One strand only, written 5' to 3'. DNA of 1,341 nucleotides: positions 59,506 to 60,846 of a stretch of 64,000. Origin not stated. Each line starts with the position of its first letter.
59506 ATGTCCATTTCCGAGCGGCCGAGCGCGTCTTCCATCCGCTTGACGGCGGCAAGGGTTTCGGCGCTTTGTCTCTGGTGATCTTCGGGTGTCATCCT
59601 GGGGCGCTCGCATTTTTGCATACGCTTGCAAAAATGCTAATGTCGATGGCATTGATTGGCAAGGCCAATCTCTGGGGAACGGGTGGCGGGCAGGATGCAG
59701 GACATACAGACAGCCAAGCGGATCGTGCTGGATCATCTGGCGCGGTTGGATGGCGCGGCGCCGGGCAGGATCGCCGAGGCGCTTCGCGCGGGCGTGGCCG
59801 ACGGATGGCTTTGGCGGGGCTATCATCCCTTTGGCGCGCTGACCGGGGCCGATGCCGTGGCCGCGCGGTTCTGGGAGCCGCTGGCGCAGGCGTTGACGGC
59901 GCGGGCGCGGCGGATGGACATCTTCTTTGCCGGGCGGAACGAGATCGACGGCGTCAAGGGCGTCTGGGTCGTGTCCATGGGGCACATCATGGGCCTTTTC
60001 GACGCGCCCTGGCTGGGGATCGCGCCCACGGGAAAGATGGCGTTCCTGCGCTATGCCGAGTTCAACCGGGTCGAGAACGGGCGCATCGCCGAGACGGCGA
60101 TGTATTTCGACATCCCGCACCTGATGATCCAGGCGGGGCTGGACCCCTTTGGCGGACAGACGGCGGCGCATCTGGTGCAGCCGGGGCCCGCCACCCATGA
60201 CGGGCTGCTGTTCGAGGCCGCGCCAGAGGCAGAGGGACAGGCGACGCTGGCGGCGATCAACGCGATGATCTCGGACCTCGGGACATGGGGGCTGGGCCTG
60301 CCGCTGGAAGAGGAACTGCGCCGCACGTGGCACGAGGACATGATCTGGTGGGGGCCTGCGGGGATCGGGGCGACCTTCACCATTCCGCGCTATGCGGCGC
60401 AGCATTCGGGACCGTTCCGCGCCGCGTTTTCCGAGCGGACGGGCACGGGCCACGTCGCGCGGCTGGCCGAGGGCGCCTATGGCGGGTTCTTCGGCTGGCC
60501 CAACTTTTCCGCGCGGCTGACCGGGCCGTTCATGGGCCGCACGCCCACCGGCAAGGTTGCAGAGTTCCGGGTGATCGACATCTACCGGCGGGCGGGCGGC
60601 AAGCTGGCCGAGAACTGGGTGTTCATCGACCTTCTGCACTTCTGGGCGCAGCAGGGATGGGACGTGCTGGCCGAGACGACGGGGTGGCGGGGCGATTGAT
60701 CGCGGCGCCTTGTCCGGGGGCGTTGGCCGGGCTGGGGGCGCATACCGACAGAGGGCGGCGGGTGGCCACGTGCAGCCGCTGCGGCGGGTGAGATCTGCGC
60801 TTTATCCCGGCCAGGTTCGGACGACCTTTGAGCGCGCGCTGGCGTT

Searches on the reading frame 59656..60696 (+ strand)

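Call 38: search_protein_families(library=pfam, proteins=[window:59656-60696:+], max_evalue=0.001)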
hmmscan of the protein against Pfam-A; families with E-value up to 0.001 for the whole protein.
window:59656-60696:+ (347 aa): 2 families
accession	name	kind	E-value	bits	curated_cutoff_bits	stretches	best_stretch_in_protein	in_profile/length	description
PF07366.18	SnoaL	-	9.3e-18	64.7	28.4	2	284-332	77-125/126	SnoaL-like polyketide cyclase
PF12680.13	SnoaL_2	-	7.7e-10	39.7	27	1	41-146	14-101/102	SnoaL-like domain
